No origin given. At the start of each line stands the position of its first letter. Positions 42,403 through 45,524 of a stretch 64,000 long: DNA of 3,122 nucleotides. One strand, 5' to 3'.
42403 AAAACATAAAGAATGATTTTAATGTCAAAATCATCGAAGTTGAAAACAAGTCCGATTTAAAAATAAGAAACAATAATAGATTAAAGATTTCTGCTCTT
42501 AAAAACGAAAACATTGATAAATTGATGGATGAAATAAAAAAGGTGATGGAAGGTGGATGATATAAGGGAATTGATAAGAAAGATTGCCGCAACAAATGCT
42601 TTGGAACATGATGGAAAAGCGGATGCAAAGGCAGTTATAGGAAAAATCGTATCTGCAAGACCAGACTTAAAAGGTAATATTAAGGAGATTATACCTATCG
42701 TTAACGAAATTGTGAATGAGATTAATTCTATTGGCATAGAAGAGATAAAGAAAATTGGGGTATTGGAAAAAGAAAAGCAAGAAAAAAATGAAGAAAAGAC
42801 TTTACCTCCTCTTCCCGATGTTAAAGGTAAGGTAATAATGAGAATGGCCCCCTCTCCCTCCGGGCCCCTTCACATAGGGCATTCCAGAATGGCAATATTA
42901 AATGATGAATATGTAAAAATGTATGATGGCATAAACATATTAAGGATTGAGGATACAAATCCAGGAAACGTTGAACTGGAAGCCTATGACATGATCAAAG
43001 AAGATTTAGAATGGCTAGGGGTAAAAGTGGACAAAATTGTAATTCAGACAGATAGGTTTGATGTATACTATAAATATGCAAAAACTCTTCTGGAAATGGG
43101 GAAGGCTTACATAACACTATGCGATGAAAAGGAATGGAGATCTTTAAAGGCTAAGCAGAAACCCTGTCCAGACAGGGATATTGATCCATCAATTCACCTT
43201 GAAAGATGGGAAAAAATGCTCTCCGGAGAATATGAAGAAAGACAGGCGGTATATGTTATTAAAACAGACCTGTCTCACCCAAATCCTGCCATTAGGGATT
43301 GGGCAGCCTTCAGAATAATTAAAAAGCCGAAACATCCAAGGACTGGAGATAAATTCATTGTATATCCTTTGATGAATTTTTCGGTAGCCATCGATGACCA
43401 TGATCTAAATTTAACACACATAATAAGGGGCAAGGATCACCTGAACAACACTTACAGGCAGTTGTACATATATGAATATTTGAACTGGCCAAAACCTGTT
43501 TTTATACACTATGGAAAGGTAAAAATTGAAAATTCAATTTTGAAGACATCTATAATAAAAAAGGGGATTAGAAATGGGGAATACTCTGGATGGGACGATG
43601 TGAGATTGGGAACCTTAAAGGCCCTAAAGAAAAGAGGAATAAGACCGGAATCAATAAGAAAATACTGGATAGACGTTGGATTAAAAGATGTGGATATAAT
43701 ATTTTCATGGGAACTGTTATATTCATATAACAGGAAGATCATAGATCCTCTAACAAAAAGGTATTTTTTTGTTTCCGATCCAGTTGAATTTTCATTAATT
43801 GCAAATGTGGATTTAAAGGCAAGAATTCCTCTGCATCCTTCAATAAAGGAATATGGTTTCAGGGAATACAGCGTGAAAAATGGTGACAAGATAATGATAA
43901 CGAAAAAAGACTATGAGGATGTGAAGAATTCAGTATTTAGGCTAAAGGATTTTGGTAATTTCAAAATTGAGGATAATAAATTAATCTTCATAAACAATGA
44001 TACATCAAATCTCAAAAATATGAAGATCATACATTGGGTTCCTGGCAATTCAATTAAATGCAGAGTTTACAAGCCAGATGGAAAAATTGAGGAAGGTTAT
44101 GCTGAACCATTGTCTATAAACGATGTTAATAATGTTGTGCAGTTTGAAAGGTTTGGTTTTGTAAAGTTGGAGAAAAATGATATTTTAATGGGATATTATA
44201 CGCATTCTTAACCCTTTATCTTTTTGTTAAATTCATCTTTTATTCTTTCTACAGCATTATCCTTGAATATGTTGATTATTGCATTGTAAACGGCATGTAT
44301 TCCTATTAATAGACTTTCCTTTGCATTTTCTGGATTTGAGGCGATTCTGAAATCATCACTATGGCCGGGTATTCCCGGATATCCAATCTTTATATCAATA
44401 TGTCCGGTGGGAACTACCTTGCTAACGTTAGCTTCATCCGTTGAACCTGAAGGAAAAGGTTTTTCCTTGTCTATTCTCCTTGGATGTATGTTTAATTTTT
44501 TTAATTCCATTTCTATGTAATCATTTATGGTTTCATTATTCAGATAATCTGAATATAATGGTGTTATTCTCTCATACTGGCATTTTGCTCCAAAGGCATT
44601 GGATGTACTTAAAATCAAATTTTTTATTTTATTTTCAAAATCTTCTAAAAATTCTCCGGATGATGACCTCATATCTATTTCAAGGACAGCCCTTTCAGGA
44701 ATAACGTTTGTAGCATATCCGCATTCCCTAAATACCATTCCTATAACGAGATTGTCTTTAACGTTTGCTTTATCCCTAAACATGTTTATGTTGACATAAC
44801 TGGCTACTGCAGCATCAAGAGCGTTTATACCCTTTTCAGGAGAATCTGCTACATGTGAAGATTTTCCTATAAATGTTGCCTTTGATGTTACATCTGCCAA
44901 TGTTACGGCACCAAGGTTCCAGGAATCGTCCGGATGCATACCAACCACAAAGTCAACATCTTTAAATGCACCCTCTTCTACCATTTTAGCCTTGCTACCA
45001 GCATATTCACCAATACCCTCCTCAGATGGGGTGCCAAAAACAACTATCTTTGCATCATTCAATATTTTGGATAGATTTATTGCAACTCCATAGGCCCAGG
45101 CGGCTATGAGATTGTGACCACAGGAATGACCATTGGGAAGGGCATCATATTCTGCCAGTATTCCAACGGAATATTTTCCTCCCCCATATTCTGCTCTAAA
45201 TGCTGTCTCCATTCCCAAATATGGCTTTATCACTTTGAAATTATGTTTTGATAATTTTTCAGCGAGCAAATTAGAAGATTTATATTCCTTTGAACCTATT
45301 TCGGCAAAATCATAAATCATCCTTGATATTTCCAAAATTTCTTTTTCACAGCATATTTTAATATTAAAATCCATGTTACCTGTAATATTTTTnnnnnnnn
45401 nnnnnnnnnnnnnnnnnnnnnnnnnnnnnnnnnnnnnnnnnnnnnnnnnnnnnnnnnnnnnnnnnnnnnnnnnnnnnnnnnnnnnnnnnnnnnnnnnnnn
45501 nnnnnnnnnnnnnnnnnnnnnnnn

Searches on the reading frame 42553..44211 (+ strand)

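Call 91: search_protein_families(library=pfam, proteins=[window:42553-44211:+], max_evalue=0.00001)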
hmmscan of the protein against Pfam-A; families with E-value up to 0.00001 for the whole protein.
window:42553-44211:+ (552 aa): 3 families
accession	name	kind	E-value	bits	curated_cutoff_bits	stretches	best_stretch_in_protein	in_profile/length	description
PF00749.27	tRNA-synt_1c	-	1.1e-63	215.5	23.4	1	93-397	1-312/314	tRNA synthetases class I (E and Q), catalytic domain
PF03950.23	tRNA-synt_1c_C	-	7.7e-14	52.1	23.9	1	402-475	2-76/91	tRNA synthetases class I (E and Q), anti-codon binding domain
PF20974.2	tRNA-synt_1c_C2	-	2.6e-07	31.7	23.9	1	492-539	1-68/69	tRNA synthetases class I (E and Q), anti-codon binding domain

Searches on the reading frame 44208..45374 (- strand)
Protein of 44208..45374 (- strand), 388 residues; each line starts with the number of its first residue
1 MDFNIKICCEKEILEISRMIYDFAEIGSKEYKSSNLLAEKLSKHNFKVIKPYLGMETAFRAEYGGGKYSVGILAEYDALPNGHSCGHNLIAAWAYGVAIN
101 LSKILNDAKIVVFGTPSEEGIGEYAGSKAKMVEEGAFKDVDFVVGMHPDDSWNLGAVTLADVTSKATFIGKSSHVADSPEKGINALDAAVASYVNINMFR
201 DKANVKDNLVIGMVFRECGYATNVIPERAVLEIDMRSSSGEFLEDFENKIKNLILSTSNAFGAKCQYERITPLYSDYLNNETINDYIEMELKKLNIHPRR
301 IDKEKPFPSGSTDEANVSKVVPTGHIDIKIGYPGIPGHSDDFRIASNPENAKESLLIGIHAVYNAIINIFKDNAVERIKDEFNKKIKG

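Call 91: search_protein_families(library=pfam, proteins=[window:44208-45374:-], max_evalue=0.00001)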
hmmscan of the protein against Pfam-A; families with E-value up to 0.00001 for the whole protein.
window:44208-45374:- (388 aa): 2 families
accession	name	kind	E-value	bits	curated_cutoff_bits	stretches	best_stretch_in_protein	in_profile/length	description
PF07687.19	M20_dimer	-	6e-09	36.3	21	1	165-254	10-99/107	Peptidase dimerisation domain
PF01546.33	Peptidase_M20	-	1.4e-06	28.9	24.6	1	83-363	29-201/206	Peptidase family M20/M25/M40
